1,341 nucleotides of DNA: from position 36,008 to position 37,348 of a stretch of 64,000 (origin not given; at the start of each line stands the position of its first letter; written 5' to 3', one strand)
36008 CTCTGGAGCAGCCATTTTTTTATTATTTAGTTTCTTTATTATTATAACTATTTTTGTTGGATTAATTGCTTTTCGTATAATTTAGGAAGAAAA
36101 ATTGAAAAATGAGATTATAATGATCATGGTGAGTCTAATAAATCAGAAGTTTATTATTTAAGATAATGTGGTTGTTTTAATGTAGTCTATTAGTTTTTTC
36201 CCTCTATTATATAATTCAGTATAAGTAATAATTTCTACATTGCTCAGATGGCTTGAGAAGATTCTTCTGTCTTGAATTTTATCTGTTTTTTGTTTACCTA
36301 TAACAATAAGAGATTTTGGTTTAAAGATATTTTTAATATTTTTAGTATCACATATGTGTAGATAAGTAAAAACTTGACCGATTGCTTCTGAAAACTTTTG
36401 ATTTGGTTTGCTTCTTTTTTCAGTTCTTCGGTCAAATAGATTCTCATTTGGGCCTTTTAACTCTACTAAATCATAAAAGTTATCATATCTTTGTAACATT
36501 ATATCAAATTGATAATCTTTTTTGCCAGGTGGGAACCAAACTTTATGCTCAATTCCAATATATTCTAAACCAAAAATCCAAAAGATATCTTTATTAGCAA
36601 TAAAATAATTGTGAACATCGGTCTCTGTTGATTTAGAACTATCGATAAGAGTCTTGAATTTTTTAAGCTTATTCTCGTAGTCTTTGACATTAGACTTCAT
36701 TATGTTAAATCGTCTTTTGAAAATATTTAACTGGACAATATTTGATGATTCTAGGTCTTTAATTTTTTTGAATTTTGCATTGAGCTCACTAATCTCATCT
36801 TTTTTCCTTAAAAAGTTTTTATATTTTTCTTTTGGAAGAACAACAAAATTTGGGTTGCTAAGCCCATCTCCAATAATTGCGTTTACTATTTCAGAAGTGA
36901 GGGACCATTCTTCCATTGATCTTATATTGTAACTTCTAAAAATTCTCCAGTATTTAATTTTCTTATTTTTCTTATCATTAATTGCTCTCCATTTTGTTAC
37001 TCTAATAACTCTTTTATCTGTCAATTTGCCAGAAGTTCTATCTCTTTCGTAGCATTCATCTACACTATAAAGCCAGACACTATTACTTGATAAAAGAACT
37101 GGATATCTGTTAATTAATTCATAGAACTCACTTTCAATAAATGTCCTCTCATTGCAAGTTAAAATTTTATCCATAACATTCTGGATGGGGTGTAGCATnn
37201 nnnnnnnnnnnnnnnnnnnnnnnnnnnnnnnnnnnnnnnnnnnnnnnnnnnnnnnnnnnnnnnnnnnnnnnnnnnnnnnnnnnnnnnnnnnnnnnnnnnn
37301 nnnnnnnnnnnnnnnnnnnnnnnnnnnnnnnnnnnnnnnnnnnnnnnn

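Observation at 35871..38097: Candidate defence module: Shedu-like nuclease flanked by small membrane proteins inside the element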

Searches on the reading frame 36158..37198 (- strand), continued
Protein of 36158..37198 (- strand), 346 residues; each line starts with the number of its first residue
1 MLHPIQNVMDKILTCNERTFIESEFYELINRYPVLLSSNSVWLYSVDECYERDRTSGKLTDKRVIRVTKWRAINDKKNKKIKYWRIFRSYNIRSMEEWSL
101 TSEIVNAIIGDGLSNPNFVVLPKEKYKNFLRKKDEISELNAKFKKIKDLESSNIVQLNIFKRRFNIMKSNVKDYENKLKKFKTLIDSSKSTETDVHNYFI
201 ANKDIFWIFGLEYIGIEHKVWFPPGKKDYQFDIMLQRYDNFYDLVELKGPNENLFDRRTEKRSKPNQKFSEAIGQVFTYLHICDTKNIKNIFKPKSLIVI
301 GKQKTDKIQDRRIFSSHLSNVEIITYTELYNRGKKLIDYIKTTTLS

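Call 39: search_solved_structures(query=A1, max_evalue=10, show_alignments=3)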
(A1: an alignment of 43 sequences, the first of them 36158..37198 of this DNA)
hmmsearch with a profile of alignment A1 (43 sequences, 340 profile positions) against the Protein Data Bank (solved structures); distinct sequences matched with E-value up to 10: 21.
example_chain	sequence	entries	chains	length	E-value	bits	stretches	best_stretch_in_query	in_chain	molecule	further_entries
8ps4_A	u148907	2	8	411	1.6e-05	27.7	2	206-280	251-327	Shedu effector protein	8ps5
8ti9_E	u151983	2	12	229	0.01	18.5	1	259-335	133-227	Shedu protein SduA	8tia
7upo_B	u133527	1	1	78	0.049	16.3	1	116-182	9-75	DHT03 protein B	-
7upq_B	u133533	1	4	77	0.07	15.8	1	116-181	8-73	DHT03 protein B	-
4xa1_A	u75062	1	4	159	0.17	14.5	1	98-172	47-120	Gp7-MYH7(1173-1238)-EB1 chimera protein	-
8qox_B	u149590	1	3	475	0.22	14.1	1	78-185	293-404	Conserved membrane protein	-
4zry_B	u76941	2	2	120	0.27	13.8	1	115-193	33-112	Keratin, type II cytoskeletal 1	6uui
5aps_A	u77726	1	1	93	0.28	13.8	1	116-182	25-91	GENERAL CONTROL PROTEIN GCN4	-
6qpw_E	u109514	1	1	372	0.32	13.6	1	137-218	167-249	Sister chromatid cohesion protein 1,Structural maintenance of chromosomes protein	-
6f6p_C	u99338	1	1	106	0.47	13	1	84-181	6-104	Rab-3A-interacting protein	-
6f6p_A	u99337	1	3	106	0.52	12.9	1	84-181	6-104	Rab-3A-interacting protein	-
4rfx_A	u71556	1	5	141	0.66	12.6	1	93-183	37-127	Dynactin subunit 1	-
7z44_A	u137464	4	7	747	0.71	12.4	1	89-193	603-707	Portal protein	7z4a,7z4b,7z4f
6emw_D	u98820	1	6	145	0.79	12.3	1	86-181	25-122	ATP-dependent Clp protease ATP-binding subunit ClpC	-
8xwx_E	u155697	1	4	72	0.87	12.2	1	126-180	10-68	B-cell receptor-associated protein 31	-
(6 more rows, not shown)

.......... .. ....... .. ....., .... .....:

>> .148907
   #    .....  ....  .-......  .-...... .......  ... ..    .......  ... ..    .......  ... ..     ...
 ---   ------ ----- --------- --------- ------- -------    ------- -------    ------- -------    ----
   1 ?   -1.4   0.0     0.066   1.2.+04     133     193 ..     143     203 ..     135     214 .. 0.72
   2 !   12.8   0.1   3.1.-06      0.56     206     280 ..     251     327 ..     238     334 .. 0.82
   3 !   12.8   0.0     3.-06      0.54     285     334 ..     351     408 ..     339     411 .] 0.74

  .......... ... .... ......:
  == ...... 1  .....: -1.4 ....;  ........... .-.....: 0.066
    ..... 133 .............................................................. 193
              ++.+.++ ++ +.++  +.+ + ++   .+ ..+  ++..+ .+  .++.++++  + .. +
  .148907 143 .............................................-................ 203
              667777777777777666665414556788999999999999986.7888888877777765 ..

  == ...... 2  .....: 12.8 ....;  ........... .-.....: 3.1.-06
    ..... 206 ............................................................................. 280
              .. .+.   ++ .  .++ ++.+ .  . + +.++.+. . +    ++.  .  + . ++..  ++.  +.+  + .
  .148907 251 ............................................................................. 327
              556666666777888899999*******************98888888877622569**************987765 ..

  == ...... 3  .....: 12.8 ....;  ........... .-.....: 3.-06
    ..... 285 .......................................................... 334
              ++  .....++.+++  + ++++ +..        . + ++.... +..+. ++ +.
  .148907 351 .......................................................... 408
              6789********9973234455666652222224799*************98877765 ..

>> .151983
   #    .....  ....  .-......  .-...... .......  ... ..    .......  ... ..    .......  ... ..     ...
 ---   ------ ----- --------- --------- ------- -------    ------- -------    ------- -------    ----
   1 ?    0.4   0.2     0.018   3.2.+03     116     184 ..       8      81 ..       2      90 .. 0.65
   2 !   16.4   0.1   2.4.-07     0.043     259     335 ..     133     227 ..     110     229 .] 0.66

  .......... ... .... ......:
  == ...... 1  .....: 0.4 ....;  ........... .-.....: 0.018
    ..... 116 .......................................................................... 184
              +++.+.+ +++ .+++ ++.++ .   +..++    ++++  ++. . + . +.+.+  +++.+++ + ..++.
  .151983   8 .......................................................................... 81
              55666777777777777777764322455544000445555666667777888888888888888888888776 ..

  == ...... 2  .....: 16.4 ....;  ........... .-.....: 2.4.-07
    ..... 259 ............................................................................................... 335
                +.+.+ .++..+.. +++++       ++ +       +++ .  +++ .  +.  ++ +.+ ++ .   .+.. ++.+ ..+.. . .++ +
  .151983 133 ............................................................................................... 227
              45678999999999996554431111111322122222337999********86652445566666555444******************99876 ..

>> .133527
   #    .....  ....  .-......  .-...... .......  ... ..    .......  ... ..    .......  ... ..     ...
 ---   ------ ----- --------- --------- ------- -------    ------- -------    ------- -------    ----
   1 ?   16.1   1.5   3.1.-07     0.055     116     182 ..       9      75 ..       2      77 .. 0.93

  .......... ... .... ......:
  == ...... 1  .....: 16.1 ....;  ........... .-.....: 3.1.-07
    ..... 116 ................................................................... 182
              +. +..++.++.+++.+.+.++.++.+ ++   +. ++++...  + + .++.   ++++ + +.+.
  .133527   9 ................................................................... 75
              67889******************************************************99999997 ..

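Call 45: predict_structure(alignment_id=A1)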
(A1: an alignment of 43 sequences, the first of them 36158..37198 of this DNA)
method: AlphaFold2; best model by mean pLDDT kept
length: 346 residues; sequences in the alignment: 43
mean_pLDDT: 87.3   pTM: 0.58
mean pLDDT of the five models: 87.3, 86.9, 84.3, 83.9, 83.9
residues with pLDDT >= 90: 230; 70-90: 77; 50-70: 26; < 50: 13
segments of 3 or more residues with pLDDT < 50: 1-8
pLDDT, mean of each block of 10 residues (from residue 1): 41 92 94 91 95 94 94 95 96 84 70 51 64 74 73 83 92 97 97 96 91 94 93 93 97 93 94 96 85 90 92 88 97 96 85
secondary structure, 60 per line:
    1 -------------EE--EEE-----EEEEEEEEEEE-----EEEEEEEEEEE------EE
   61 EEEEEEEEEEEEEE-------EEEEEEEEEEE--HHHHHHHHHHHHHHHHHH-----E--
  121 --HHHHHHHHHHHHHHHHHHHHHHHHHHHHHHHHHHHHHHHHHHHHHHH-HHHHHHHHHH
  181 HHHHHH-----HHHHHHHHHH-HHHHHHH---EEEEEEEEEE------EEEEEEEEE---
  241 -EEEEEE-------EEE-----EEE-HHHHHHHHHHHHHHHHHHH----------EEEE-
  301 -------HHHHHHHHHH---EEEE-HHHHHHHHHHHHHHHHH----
elements in order: E18-20 E26-36 E42-52 E59-74 E82-92 H95-112 H123-169 H171-186 H192-201 H203-209 E213-222 E229-237 E242-247 E255-257 E263-265 H267-285 E296-299 H308-317 E321-324 H326-342

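Call 48: find_related_loci(query=A1, collection=genome_contigs, flank=4000)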
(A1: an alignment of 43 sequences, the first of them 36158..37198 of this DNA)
Query A1 (346 aa) in genome_contigs; peptide patterns used: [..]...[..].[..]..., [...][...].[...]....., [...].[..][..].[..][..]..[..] (x = any residue, [..] = any of these).
135 stretches matched a pattern; 11 encode a relative of the query (tblastn E <= 1e-3); 11 distinct loci.
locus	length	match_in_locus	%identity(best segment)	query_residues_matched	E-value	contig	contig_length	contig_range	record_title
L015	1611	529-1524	50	18-341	3e-118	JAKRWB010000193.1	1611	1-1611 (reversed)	MAG: ANME-2 cluster archaeon isolate MAG_011 MAG_011_Methanosarcinales_contig_1536361, whole genome shotgun sequence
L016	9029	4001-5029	47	12-345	6e-100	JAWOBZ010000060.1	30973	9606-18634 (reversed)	MAG: Thermoplasmata archaeon isolate BLK3-3.bin.4 k191_520194, whole genome shotgun sequence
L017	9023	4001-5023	48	5-343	8e-92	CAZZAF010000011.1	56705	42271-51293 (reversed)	MAG TPA_asm: uncultured archaeon isolate binchicken_co92_4 genome assembly, contig: NODE_114_length_56705_cov_13.135181,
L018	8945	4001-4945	43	17-337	3e-83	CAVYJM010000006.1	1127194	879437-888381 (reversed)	MAG: uncultured Thermoplasmata archaeon isolate MFD01299.bin.2.33 genome assembly, contig: contig_17467, whole genome sh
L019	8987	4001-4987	43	18-341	9e-79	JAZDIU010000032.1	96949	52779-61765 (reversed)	MAG: Chloroflexota bacterium isolate MEGAHIT-group-0.423 k141_17392039, whole genome shotgun sequence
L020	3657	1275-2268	55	18-342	1e-85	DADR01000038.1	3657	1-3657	MAG TPA_asm: Methanoregula sp. UBA247 UBA247_contig_41243, whole genome shotgun sequence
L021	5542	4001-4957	42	18-342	8e-75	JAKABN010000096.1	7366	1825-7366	MAG: Thermoplasmata archaeon isolate WH2.bin25 NODE_19129_length_7366_cov_1.682691, whole genome shotgun sequence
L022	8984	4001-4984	41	16-345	2e-73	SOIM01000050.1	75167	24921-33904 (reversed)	MAG: Methanomassiliicoccales archaeon isolate E29_bin30 NODE_15_length_75167_cov_12.566873, whole genome shotgun sequenc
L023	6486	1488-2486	43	9-339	4e-73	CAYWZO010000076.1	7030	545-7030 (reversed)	MAG TPA_asm: uncultured Dehalococcoidaceae bacterium isolate binchicken_co34_471 genome assembly, contig: NODE_19188_len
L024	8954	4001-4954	39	18-342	6e-62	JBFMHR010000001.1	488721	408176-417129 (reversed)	MAG: Thermoplasmatota archaeon isolate MAG329 MAG329_1, whole genome shotgun sequence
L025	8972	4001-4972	30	20-342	8e-51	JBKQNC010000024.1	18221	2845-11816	MAG: Thermoplasmata archaeon isolate LASAr3G3H3I__bin_2 LASAr3G3H3I_000000222314, whole genome shotgun sequence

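Call 50: fold_search(model_id=the predicted structure, library=pdb)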
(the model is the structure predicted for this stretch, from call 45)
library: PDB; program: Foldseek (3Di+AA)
matches with E <= 10: 732; with E <= 0.001: 2
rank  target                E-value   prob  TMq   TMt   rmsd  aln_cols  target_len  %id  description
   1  8ps4_A                4.0e-08  1.00  0.38  0.33  11.4       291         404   18  Escherichia coli SduA complex (released 2025-01-22)
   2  8ps5_A                4.7e-08  1.00  0.34  0.29  12.1       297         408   18  Escherichia coli SduA complex bound to DNA (released 2025-01-22)
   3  5gke_A                4.6e-02  0.98  0.24  0.34   5.4       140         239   11  Structure of EndoMS-dsDNA1 complex (released 2016-11-02)
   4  8d8k_Q                5.2e-02  0.14  0.09  0.13  26.5       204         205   15  Yeast mitochondrial small subunit assembly intermediate (State 2) (released 2022-12-21)
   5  7uy7_B                6.6e-02  0.23  0.10  0.12  13.4       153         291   10  Tetrahymena CST with Polymerase alpha-Primase (released 2022-07-13)
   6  2pi2_A                9.9e-02  0.33  0.09  0.19  13.0        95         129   12  Full-length Replication protein A subunits RPA14 and RPA32 (released 2007-10-16)
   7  9mj5_B                9.9e-02  0.23  0.10  0.13  15.8       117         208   10  Catalytic domain of human DNA polymerase alpha in complex with DNA and RPA (released 2025-02-19)
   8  6tyd_V                9.9e-02  0.14  0.08  0.11  12.4        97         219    8  Structure of human LDB1 in complex with SSBP2 (released 2020-01-01)
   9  2ccz_A                1.1e-01  0.23  0.09  0.20  10.2       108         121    9  Crystal structure of E. coli primosomol protein PriB bound to ssDNA (released 2006-09-18)
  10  6s9s_A                1.2e-01  0.14  0.08  0.14  12.1        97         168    6  Dimerization domain of Xenopus laevis LDB1 in complex with darpin 10 (released 2019-10-09)
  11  5mrc_QQ               1.3e-01  0.09  0.08  0.12  25.2       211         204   12  Structure of the yeast mitochondrial ribosome - Class A (released 2017-02-15)
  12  8om2_Q                1.3e-01  0.08  0.08  0.10  28.3       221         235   12  Small subunit of yeast mitochondrial ribosome in complex with METTL17/Rsm22. (released 2024-01-10)
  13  5lhc_A                1.4e-01  0.80  0.31  0.20   7.5       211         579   14  The structure of D456A mutant of Nt.BspD6I nicking endonuclease at 0.24 nm resolution . (released 2017-08-16)
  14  3klw_A                1.4e-01  0.41  0.09  0.27  10.2        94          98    4  Crystal structure of primosomal replication protein n from Bordetella pertussis. northeast structural genomics consort (released 2009-11-24)
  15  6baq_B                1.5e-01  0.66  0.11  0.19  11.5       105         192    8  Mus musculus BPIFA1 (released 2018-05-09)
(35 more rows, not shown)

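Call 63: find_related_loci(query=A1, collection=viral_contigs, flank=5000)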
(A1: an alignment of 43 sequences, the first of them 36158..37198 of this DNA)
Query A1 (346 aa) in viral_contigs; peptide patterns used: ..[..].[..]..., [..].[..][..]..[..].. (x = any residue, [..] = any of these).
25 stretches matched a pattern, but none encodes a relative of the query by tblastn (E <= 1e-3).

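Call 70: search_protein_families(library=phrogs, proteins=[window:36158-37198:-], max_evalue=0.01)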
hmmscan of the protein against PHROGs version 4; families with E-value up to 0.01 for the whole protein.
window:36158-37198:- (346 aa): 0 families

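Call 88: search_protein_families(library=ncbifam, proteins=[window:36158-37198:-], max_evalue=0.1)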
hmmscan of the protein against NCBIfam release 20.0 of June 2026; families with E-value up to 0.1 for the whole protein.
window:36158-37198:- (346 aa): 1 family
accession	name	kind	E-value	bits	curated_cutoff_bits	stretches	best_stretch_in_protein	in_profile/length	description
NF049873.2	cytotoxin_MakE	exception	0.062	12.3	360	1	127-189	80-144/352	alpha-pore-forming cytotoxin subunit MakE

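Call 92: list_cluster_members(proteins=[P0001, P0052])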
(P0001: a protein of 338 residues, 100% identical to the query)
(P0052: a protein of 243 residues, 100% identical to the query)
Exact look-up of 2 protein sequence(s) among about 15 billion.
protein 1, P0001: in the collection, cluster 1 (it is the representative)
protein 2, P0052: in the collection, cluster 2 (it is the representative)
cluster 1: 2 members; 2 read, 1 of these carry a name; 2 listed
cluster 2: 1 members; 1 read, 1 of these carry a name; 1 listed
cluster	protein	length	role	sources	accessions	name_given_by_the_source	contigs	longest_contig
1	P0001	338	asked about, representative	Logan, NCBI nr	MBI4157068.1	DUF4263 domain-containing protein [Candidatus Woesearchaeota archaeon]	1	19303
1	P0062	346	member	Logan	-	-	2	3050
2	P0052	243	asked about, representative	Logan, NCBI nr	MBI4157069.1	hypothetical protein [Candidatus Woesearchaeota archaeon]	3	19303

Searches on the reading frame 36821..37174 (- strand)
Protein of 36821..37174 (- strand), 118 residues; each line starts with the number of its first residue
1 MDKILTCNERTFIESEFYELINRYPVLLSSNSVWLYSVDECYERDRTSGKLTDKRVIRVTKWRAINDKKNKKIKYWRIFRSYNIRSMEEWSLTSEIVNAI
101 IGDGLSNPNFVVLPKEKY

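Call 95: search_protein_families(library=pfam, proteins=[window:36821-37174:-], max_evalue=10)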
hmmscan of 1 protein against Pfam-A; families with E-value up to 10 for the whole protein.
seq(118 aa): 1 family
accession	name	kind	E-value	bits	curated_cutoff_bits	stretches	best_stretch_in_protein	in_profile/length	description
PF18626.7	Gln_deamidase_2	-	0.029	15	25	1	24-68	13-50/106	Glutaminase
